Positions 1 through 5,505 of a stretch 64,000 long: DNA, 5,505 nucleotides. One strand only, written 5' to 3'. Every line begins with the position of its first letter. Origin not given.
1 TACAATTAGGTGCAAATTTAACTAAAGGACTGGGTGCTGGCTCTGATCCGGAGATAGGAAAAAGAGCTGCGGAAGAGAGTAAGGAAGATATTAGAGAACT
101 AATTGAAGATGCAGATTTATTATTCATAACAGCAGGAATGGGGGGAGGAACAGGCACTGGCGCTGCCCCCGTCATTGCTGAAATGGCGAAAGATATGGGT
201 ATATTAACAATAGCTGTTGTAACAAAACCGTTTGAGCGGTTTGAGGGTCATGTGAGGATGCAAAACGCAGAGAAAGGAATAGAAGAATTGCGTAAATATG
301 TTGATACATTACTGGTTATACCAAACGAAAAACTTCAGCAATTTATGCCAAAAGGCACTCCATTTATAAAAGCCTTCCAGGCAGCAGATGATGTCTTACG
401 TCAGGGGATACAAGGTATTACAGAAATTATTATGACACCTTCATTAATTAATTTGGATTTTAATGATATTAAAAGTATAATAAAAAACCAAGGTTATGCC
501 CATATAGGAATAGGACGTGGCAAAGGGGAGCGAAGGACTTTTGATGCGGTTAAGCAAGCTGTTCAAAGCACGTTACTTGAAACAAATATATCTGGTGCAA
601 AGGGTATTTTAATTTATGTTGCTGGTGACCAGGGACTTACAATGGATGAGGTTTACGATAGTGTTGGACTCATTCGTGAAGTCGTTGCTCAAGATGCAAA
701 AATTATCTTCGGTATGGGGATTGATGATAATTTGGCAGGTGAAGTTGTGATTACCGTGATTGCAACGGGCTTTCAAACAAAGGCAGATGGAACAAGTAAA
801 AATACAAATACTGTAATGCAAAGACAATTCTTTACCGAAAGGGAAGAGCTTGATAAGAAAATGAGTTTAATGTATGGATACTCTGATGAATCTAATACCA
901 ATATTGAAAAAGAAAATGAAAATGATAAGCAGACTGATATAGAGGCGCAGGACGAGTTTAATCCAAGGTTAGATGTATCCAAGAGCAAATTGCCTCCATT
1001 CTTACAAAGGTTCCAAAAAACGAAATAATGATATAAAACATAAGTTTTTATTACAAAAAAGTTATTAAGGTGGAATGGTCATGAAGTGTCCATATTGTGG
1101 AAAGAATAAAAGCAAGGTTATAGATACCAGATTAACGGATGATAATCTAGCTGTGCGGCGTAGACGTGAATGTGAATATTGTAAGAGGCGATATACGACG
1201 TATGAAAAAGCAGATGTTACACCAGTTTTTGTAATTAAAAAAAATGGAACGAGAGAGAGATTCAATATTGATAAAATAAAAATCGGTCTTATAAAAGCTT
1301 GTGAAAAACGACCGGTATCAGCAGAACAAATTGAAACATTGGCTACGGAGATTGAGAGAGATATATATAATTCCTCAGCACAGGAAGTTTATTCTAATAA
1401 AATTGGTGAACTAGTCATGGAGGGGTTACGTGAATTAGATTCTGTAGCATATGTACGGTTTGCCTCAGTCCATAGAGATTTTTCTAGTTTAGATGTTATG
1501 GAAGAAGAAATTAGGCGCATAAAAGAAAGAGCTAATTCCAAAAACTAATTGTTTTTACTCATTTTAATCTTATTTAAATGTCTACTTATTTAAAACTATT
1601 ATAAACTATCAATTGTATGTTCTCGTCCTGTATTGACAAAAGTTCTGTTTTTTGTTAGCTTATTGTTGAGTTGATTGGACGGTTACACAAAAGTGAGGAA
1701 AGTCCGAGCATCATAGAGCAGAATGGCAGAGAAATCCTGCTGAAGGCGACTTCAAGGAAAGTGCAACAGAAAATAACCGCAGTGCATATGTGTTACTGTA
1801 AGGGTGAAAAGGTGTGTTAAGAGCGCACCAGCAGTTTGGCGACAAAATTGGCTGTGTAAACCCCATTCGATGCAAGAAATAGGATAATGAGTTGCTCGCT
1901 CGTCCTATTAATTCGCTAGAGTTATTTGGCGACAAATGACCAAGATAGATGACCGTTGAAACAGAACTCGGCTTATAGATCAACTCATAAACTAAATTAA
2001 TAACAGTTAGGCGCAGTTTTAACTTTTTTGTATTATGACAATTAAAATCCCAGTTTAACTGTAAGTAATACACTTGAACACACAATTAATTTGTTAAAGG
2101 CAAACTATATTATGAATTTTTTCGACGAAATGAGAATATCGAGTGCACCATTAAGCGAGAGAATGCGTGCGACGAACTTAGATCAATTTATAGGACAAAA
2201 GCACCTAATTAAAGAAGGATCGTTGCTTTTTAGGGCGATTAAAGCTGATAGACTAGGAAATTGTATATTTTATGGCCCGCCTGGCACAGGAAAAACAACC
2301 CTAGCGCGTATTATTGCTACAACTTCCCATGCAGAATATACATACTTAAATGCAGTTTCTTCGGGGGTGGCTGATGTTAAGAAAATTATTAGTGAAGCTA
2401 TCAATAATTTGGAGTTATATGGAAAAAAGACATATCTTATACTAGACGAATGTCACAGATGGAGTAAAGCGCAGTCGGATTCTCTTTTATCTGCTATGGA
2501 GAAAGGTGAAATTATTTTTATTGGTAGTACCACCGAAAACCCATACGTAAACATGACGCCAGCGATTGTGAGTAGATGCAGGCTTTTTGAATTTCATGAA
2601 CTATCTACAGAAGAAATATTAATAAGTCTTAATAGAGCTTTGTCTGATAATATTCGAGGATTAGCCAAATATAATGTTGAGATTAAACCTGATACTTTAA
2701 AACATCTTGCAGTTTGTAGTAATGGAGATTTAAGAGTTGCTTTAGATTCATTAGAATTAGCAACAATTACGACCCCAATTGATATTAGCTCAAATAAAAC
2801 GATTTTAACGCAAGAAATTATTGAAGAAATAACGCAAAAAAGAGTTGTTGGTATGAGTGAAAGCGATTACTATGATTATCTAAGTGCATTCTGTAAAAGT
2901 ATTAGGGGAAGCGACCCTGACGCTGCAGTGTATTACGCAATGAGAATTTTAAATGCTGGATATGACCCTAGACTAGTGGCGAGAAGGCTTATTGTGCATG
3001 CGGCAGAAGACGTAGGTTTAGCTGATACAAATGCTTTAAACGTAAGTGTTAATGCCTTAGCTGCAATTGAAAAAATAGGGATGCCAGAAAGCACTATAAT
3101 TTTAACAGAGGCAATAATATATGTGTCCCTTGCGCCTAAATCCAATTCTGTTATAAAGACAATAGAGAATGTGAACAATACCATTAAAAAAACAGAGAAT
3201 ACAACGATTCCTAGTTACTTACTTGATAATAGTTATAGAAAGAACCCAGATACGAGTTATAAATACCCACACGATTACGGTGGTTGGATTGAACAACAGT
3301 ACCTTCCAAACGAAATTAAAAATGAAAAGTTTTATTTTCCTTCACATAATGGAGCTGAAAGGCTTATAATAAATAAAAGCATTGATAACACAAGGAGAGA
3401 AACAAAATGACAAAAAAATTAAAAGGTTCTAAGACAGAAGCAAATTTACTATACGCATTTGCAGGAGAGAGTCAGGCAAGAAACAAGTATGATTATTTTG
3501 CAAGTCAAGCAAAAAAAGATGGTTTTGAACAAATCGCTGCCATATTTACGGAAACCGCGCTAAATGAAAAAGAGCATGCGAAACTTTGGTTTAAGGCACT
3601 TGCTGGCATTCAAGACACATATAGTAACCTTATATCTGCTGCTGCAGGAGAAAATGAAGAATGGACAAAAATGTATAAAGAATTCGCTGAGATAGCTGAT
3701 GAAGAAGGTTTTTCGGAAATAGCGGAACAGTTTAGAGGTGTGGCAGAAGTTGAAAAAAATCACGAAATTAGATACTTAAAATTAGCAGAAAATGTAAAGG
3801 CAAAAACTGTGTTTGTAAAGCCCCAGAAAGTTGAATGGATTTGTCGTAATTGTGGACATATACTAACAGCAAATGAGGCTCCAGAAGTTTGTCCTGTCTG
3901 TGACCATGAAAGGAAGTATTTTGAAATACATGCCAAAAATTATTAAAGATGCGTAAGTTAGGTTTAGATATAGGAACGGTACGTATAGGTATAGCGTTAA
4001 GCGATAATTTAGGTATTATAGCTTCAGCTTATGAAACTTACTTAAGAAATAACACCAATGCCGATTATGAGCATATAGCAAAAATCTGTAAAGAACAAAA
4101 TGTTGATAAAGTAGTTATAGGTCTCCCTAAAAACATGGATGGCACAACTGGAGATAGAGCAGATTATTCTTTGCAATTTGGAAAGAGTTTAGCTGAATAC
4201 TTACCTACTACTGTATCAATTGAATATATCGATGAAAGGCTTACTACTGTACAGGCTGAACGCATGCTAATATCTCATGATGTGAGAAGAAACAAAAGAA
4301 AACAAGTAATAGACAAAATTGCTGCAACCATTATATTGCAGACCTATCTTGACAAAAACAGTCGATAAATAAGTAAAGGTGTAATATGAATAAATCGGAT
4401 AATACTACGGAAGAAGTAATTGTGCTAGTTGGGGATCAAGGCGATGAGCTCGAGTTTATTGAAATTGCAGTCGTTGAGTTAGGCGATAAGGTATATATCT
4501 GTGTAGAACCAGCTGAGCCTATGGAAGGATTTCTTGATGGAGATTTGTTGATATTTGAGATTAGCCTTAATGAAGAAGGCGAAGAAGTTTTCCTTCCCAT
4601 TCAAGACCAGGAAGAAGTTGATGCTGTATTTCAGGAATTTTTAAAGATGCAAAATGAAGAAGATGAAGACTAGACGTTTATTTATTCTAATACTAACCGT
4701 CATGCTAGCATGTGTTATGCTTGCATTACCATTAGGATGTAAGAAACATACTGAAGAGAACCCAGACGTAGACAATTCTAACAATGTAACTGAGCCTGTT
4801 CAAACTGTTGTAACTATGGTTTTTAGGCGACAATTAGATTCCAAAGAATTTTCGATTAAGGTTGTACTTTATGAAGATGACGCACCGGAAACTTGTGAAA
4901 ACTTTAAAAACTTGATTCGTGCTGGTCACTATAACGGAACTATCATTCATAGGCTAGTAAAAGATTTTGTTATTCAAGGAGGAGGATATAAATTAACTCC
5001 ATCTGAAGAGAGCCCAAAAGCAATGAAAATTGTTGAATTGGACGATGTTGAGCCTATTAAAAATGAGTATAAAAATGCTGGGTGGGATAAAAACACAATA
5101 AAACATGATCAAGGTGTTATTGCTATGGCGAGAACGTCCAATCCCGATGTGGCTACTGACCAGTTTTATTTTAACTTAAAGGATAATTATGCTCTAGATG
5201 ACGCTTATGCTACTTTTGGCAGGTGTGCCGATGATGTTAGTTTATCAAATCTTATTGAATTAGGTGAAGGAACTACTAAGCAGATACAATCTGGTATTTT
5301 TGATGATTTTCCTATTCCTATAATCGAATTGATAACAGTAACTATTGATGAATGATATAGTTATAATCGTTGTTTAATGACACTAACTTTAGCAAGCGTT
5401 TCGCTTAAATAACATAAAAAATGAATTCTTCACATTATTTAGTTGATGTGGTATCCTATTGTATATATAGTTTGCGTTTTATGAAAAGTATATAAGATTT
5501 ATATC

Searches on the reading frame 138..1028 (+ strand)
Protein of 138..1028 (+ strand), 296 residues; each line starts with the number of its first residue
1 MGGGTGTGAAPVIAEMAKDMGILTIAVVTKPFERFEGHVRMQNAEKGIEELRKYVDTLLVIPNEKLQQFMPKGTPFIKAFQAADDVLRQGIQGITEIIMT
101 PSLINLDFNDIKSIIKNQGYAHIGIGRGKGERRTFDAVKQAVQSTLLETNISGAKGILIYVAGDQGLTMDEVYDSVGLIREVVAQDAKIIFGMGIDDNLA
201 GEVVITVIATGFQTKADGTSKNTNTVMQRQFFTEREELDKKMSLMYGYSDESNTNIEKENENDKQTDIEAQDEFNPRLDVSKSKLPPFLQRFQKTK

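Call 22: search_protein_families(library=pfam, proteins=[window:138-1028:+], max_evalue=0.0001)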
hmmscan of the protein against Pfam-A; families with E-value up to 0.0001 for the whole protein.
window:138-1028:+ (296 aa): 2 families
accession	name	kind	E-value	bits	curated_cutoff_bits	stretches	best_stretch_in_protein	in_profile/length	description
PF12327.13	FtsZ_C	-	1.7e-26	92.8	27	1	119-213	1-95/95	FtsZ family, C-terminal domain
PF00091.31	Tubulin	-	1.7e-24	87.6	33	1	1-70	118-189/190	Tubulin/FtsZ family, GTPase domain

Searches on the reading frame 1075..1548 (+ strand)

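Call 22: search_protein_families(library=pfam, proteins=[window:1075-1548:+], max_evalue=0.0001)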
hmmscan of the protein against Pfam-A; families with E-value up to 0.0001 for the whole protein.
window:1075-1548:+ (157 aa): 2 families
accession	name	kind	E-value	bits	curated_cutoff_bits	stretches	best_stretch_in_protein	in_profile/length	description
PF03477.21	ATP-cone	-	1.5e-21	77.2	25.8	1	52-137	2-86/88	ATP cone domain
PF22811.2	Zn_ribbon_NrdR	-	2.2e-19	69.5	27.2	1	3-44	1-42/42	Transcriptional repressor NrdR-like, N-terminal domain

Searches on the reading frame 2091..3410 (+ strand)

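Call 22: search_protein_families(library=pfam, proteins=[window:2091-3410:+], max_evalue=0.0001)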
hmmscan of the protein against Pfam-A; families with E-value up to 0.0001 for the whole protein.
window:2091-3410:+ (439 aa): 8 families
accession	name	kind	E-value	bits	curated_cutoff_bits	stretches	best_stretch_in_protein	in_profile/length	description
PF12002.13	MgsA_C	-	2.6e-55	187.3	27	1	273-426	1-159/167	MgsA AAA+ ATPase C terminal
PF16193.11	AAA_assoc_2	-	7.1e-17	61.9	34.3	1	193-272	2-81/81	AAA C-terminal domain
PF05496.18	RuvB_N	-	1.3e-13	51.5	27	1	25-145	1-118/159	Holliday junction DNA helicase RuvB P-loop domain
PF00004.35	AAA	-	1.7e-13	51.6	21.2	1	59-164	2-124/131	ATPase family associated with various cellular activities (AAA)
PF13173.12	AAA_14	-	5.3e-10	39.8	27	1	59-177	6-129/129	AAA domain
PF13191.12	AAA_16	-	5.4e-07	30.7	32.6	0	32-82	1-51/167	AAA ATPase domain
PF07728.20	AAA_5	-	1.1e-05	25.9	22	0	58-146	2-100/139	AAA domain (dynein-related subfamily)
PF20720.3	nSTAND3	-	4.5e-05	23.6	27.2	0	56-102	18-63/155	Novel STAND NTPase 3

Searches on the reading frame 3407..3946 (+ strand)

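Call 22: search_protein_families(library=pfam, proteins=[window:3407-3946:+], max_evalue=0.0001)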
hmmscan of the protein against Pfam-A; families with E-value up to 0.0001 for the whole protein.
window:3407-3946:+ (179 aa): 3 families
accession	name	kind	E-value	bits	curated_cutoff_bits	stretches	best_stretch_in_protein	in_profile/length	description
PF02915.23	Rubrerythrin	-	1.5e-30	106.8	22.8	2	13-126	2-136/137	Rubrerythrin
PF21349.2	RUBY_RBDX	-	1.4e-13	50.5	26.5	1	144-173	1-30/30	Rubrerythrin, rubredoxin-like domain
PF23458.2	DUF7130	-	4.8e-06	26.8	35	1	104-172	16-83/89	Domain of unknown function (DUF7130)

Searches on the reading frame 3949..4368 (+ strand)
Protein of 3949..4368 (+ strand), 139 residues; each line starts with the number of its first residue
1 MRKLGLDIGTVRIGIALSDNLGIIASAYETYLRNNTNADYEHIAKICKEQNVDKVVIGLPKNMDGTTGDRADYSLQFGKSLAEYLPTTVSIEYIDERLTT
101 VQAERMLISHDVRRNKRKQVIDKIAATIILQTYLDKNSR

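Call 22: search_protein_families(library=pfam, proteins=[window:3949-4368:+], max_evalue=0.0001)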
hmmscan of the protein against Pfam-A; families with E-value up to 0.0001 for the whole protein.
window:3949-4368:+ (139 aa): 1 family
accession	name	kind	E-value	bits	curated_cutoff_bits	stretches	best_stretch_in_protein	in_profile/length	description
PF03652.20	RuvX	-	3.9e-44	150.7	29.2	1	1-135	1-133/134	Holliday junction resolvase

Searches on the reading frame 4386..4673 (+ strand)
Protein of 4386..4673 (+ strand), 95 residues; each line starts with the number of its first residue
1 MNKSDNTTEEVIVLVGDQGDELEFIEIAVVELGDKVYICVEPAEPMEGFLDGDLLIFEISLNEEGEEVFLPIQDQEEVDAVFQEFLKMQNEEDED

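Call 22: search_protein_families(library=pfam, proteins=[window:4386-4673:+], max_evalue=0.0001)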
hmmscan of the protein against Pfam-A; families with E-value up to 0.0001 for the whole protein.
window:4386-4673:+ (95 aa): 1 family
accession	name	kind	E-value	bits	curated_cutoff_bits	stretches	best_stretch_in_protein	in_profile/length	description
PF06949.16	DUF1292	-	2.3e-10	41.6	24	1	17-88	1-73/75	Protein of unknown function (DUF1292)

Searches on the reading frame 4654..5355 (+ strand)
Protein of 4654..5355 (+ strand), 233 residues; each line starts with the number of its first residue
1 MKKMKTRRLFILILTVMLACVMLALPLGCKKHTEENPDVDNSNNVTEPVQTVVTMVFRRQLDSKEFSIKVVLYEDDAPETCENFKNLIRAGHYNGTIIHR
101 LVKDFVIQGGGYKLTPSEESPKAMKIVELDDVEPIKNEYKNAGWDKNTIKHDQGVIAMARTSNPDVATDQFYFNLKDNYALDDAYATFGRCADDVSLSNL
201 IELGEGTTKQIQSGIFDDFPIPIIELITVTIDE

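Call 22: search_protein_families(library=pfam, proteins=[window:4654-5355:+], max_evalue=0.0001)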
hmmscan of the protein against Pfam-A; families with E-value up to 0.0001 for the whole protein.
window:4654-5355:+ (233 aa): 1 family
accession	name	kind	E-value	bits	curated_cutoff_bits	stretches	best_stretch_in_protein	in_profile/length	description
PF00160.26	Pro_isomerase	-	1.8e-31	109.9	21.7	1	67-196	11-132/159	Cyclophilin type peptidyl-prolyl cis-trans isomerase/CLD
